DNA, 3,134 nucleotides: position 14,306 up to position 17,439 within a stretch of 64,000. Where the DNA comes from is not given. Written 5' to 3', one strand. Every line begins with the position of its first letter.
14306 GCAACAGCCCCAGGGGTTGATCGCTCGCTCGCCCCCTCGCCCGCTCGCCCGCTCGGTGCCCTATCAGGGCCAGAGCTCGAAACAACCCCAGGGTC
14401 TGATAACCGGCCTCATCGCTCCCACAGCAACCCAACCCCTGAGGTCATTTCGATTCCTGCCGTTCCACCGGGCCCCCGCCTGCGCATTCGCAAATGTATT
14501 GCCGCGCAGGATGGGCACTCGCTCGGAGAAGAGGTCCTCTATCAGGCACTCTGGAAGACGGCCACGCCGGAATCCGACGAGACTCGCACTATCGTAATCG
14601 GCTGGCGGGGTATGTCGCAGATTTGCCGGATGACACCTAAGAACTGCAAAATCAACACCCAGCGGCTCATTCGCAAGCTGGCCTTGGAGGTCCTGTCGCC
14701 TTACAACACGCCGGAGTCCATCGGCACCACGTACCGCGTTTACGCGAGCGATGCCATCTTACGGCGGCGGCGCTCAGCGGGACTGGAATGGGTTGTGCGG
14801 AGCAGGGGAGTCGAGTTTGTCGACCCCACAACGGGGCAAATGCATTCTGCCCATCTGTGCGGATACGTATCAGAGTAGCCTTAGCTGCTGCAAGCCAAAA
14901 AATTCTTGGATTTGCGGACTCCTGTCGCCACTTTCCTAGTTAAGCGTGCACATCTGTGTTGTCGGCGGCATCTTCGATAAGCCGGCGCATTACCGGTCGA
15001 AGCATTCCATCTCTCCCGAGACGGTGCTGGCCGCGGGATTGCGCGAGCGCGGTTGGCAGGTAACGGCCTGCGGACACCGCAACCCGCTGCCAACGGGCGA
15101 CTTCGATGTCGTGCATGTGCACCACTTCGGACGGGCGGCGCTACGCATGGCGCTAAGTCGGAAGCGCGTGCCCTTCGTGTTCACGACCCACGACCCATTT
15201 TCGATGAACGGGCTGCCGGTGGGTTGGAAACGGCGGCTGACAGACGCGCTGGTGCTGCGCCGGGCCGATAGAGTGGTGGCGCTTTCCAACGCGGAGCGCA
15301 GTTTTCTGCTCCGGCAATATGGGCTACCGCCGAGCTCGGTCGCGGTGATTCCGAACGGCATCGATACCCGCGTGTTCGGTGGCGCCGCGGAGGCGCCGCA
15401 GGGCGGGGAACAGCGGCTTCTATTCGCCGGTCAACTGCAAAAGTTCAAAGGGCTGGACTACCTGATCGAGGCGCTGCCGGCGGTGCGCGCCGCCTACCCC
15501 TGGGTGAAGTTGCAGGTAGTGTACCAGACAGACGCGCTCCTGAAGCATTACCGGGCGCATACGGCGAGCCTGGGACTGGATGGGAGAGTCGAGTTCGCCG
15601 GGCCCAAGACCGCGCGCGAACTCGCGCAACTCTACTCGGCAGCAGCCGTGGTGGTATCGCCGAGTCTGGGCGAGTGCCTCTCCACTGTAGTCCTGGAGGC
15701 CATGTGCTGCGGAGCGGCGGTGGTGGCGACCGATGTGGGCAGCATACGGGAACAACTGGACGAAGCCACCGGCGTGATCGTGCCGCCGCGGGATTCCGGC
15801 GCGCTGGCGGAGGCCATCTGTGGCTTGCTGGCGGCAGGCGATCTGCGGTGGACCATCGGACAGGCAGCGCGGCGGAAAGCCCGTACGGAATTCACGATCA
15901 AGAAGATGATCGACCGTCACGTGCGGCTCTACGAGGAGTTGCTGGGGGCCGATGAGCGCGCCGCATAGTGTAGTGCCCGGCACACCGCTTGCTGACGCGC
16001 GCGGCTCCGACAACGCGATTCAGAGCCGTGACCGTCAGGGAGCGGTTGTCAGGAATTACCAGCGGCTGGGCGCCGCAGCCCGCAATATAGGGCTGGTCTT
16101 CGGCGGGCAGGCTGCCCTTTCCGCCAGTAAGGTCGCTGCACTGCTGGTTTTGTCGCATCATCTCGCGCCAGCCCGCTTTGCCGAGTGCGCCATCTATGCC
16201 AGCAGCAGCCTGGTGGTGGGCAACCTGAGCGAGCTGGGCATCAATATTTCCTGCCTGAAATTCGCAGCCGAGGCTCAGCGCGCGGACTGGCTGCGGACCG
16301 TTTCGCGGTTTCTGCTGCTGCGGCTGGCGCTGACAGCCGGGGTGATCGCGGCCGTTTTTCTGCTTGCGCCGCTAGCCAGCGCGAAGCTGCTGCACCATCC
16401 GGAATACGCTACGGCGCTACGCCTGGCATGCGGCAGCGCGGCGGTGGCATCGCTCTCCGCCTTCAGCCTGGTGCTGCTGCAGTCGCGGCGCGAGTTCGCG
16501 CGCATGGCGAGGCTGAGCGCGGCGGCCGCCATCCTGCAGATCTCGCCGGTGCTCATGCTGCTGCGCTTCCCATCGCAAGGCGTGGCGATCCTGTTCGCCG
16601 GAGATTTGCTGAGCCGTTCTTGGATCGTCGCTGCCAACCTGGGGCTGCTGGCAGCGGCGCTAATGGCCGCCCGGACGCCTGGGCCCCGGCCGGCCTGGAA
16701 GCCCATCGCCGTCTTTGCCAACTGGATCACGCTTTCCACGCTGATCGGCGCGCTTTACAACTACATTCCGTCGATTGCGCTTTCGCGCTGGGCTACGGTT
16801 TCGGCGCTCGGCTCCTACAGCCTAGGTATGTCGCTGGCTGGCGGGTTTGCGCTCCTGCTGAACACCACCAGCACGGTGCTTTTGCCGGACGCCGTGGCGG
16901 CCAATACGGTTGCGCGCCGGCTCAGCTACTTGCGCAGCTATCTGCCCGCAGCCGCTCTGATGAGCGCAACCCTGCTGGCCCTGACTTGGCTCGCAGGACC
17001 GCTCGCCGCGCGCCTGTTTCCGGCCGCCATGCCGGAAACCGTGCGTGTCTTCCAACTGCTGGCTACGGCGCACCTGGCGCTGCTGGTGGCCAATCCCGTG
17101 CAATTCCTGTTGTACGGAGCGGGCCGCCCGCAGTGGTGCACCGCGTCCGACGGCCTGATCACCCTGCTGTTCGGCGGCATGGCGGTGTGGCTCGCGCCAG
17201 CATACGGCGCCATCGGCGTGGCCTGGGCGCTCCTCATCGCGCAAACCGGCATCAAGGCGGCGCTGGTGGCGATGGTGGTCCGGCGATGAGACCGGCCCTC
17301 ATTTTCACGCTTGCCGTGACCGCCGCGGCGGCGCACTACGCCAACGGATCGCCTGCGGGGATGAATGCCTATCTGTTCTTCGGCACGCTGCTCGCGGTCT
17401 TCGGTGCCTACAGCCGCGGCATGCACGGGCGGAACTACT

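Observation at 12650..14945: Excisionase-type HTH + ParA-like ATPase + repeat/wHTH protein: a tightly coupled three-gene partition- or positioning-like operon inside a polysaccharide locus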

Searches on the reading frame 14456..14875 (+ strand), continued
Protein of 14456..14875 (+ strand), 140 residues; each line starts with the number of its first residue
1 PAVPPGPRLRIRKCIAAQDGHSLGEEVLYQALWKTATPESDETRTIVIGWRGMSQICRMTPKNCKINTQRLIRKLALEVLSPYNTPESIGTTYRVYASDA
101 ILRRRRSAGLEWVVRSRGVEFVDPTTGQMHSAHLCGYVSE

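Call 57: search_protein_families(library=pfam, proteins=[L022:3812-5467:+, L022:7910-9040:+, L022:9101-10489:-, L022:1805-3121:-, L023:7484-8440:+, L023:5034-5657:+, L023:2026-3333:+, L021:5675-6655:+, L020:4251-5426:+, L019:4349-5470:-], max_evalue=0.001)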
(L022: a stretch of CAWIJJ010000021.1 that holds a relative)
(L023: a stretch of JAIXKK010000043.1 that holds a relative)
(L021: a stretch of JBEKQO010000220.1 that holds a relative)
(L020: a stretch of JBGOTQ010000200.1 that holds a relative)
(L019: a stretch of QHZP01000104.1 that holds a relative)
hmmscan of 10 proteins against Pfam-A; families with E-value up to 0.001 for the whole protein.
L022:3812-5467:+ (551 aa): 0 families

L022:7910-9040:+ (376 aa): 1 family
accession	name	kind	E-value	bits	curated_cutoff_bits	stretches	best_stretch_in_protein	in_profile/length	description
PF02350.25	Epimerase_2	-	1.1e-112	376.8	30.6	1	32-369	7-346/347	UDP-N-acetylglucosamine 2-epimerase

L022:9101-10489:- (462 aa): 2 families
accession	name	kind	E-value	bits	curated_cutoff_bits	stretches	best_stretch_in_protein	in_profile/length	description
PF02397.22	Bac_transf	-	5.1e-63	212.3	27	1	275-456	3-178/179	Bacterial sugar transferase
PF13727.12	CoA_binding_3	-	6.5e-06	26.7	25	1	66-209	3-147/175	CoA-binding domain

L022:1805-3121:- (438 aa): 0 families

L023:7484-8440:+ (318 aa): 2 families
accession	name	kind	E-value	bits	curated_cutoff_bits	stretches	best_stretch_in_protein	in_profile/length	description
PF04796.18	RepA_C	-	8.9e-09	36.3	26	1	125-245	45-163/181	Plasmid encoded RepA protein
PF10134.15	RPA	-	1.3e-05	25.3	27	1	73-214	22-154/228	Replication initiator protein A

L023:5034-5657:+ (207 aa): 0 families

L023:2026-3333:+ (435 aa): 0 families

L021:5675-6655:+ (326 aa): 2 families
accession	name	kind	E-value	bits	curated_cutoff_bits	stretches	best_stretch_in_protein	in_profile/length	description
PF00589.27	Phage_integrase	-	2.8e-17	63.5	27.1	1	137-311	8-167/172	Phage integrase family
PF02899.23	Phage_int_SAM_1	-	0.00011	22.8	22.3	1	33-98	11-77/83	Phage integrase, N-terminal SAM-like domain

L020:4251-5426:+ (391 aa): 2 families
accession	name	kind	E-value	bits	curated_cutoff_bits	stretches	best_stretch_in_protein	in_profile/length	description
PF00589.27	Phage_integrase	-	3.3e-33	115.3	27.1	1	209-365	2-170/172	Phage integrase family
PF13102.12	Phage_int_SAM_5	-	0.00068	20.4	22.3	0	154-196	58-95/98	Phage integrase SAM-like domain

L019:4349-5470:- (373 aa): 3 families
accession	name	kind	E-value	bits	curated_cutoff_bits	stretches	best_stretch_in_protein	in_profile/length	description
PF20111.4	DUF6501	-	1.3e-07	31.8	23.8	0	253-275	38-60/67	Family of unknown function (DUF6501)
PF21159.3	FlgK_2nd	-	2.6e-06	28.2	24.7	0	309-371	9-70/116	Flagellar hook-associated protein 1, D3 domain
PF14344.12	DUF4397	-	4.4e-05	24.5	30.6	0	200-244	17-67/119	Domain of unknown function (DUF4397)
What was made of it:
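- Closest known: Type Ia plasmid partition systems. Same: In L023 the order par-par-rep mirrors repABC (call 57).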

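Call 71: find_encoding_contigs(protein=P0066, flank=10000, max_places=2)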
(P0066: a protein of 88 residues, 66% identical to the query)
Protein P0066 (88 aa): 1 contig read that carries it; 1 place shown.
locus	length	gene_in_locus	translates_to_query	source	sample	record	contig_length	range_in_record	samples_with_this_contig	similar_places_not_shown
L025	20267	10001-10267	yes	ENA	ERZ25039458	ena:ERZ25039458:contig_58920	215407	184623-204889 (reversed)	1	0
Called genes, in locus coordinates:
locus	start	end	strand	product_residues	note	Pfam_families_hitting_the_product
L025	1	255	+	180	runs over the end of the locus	PF01641:SelR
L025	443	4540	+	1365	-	PF19190:BACON_2 (weak), PF13287:Fn3_assoc, PF13290:CHB_HEX_C_1, PF13287:Fn3_assoc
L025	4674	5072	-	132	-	-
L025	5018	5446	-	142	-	-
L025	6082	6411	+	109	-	-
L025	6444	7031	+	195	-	PF20706:GT4-conflict, PF00534:Glycos_transf_1, PF13692:Glyco_trans_1_4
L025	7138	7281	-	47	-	-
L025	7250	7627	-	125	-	-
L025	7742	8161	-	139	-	-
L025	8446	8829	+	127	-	PF12728:HTH_17 (weak), PF00376:MerR (weak), PF13411:MerR_1 (weak), PF02374:ArsA_ATPase (weak), PF13614:AAA_31, PF01656:CbiA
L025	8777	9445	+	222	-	PF13614:AAA_31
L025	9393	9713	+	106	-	-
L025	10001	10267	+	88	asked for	-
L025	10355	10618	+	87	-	-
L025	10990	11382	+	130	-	PF13524:Glyco_trans_1_2, PF13692:Glyco_trans_1_4, PF00534:Glycos_transf_1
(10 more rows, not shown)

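Call 73: search_dna_similar(query=window:14480-14875:+, collection=plasmids, mode=protein, max_evalue=0.001, max_rows=20)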
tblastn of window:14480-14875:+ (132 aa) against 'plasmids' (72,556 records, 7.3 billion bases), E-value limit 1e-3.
No match.
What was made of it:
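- Tried and rejected: tblastn of the wHTH against PLSDB plasmids gave no match (call 73).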

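Call 85: find_related_loci(query=A2, collection=viral_contigs, flank=6000)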
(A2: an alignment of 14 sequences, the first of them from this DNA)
Query A2 (128 aa) in viral_contigs; peptide patterns used: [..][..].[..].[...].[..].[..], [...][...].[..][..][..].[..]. (x = any residue, [..] = any of these).
44 stretches matched a pattern, but none encodes a relative of the query by tblastn (E <= 1e-3).
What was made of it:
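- No homologue of gene 3 was found on any PLSDB plasmid (call 73) or IMG/VR contig (call 85).
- Tried and rejected: A scan of IMG/VR found no relative (call 85).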

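Call 88: search_protein_families(library=ncbifam, proteins=[P0078, P0097, P0079], max_evalue=0.1)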
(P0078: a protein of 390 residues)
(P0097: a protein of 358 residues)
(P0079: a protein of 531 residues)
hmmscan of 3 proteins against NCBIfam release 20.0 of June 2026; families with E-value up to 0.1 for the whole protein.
P0078 (390 aa): 1 family
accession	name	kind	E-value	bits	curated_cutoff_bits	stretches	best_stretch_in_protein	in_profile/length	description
NF040582.1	STY4528_fam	equivalog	0.042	13.9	130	0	266-330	261-320/323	STY4528 family pathogenicity island replication protein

P0097 (358 aa): 1 family
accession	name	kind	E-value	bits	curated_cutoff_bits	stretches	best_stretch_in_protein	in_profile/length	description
NF040582.1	STY4528_fam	equivalog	0.032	14.3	130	1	186-261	254-321/323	STY4528 family pathogenicity island replication protein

P0079 (531 aa): 0 families
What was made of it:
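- The long-form C-terminal domain weakly resembles the C-terminus of the NF040582 'pathogenicity island replication protein' (E 0.03-0.04; call 88).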

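Call 96: fold_search(model_id=the predicted structure, library=viral)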
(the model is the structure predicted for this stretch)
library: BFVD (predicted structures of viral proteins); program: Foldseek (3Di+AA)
matches with E <= 10: 1336; with E <= 0.001: 0
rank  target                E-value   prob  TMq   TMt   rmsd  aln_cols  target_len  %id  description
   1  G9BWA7                2.3e-03  1.00  0.44  0.59   3.4        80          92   12  (no name in the UniProt tables at hand)
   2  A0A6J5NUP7            2.3e-03  1.00  0.44  0.26   4.8        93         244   22  Uncharacterized protein [uncultured Caudovirales phage]
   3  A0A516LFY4            4.0e-03  1.00  0.49  0.22   2.1        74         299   14  (no name in the UniProt tables at hand)
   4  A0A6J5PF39            4.0e-03  1.00  0.50  0.27   2.7        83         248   12  Helix-turn-helix domain containing protein [uncultured Caudovirales phage]
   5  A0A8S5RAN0            4.6e-03  1.00  0.49  0.29   6.8        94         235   13  Helix-turn-helix domain protein [virus sp. ctQcs9]
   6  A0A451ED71            5.5e-03  1.00  0.48  0.20   3.0        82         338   11  (no name in the UniProt tables at hand)
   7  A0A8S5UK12            5.9e-03  1.00  0.52  0.48   3.6        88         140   14  Helix-turn-helix domain protein [Podoviridae sp. ct9A73]
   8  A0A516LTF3            5.9e-03  1.00  0.46  0.24  11.2       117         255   14  (no name in the UniProt tables at hand)
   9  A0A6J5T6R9            6.6e-03  1.00  0.52  0.32   4.8        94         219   21  Helix-turn-helix domain containing protein [uncultured Caudovirales phage]
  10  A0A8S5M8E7            6.6e-03  1.00  0.50  0.54   8.6       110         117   14  Firmicute plasmid replication protein (RepL) [Siphoviridae sp. ctGkF12]
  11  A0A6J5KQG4            7.5e-03  1.00  0.49  0.21   2.9        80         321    9  Helix-turn-helix domain containing protein [uncultured Caudovirales phage]
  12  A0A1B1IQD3            8.5e-03  1.00  0.47  0.26   2.5        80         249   18  (no name in the UniProt tables at hand)
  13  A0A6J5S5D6            9.6e-03  1.00  0.50  0.23   4.5        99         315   10  Helix-turn-helix domain containing protein [uncultured Caudovirales phage]
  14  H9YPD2                1.0e-02  1.00  0.44  0.56   5.0        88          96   19  (no name in the UniProt tables at hand)
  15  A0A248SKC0            1.1e-02  0.99  0.37  0.47   4.5        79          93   14  (no name in the UniProt tables at hand)
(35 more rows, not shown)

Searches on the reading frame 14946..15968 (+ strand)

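Call 3: search_protein_families(library=pfam, proteins=[window:14946-15968:+], max_evalue=0.01)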
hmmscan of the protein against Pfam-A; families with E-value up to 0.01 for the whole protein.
window:14946-15968:+ (340 aa): 6 families
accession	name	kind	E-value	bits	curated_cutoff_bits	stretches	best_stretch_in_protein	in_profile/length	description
PF13692.12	Glyco_trans_1_4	-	5.3e-31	108.2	27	1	156-296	2-141/142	Glycosyl transferases group 1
PF00534.26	Glycos_transf_1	-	2.7e-26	92.6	26.4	1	152-310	12-171/172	Glycosyl transferases group 1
PF13439.12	Glyco_transf_4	-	5e-23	82.4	28.5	1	51-142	71-169/170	Glycosyltransferase Family 4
PF13579.12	Glyco_trans_4_4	-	3.5e-17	63.6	29.7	1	51-138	70-158/158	Glycosyl transferase 4-like domain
PF13524.12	Glyco_trans_1_2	-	5.1e-09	36.7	25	1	214-322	28-139/144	Glycosyl transferase-like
PF20706.3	GT4-conflict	-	9.5e-06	25.3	26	1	58-263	89-312/385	Family 4 Glycosyltransferase in conflict systems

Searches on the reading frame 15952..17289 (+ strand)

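Call 3: search_protein_families(library=pfam, proteins=[window:15952-17289:+], max_evalue=0.01)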
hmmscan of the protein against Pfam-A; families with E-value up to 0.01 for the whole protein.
window:15952-17289:+ (445 aa): 1 family
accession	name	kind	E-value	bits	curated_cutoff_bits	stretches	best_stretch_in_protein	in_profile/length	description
PF01943.22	Polysacc_synt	-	6.4e-09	36.1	28.2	1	65-312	24-268/274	Polysaccharide biosynthesis protein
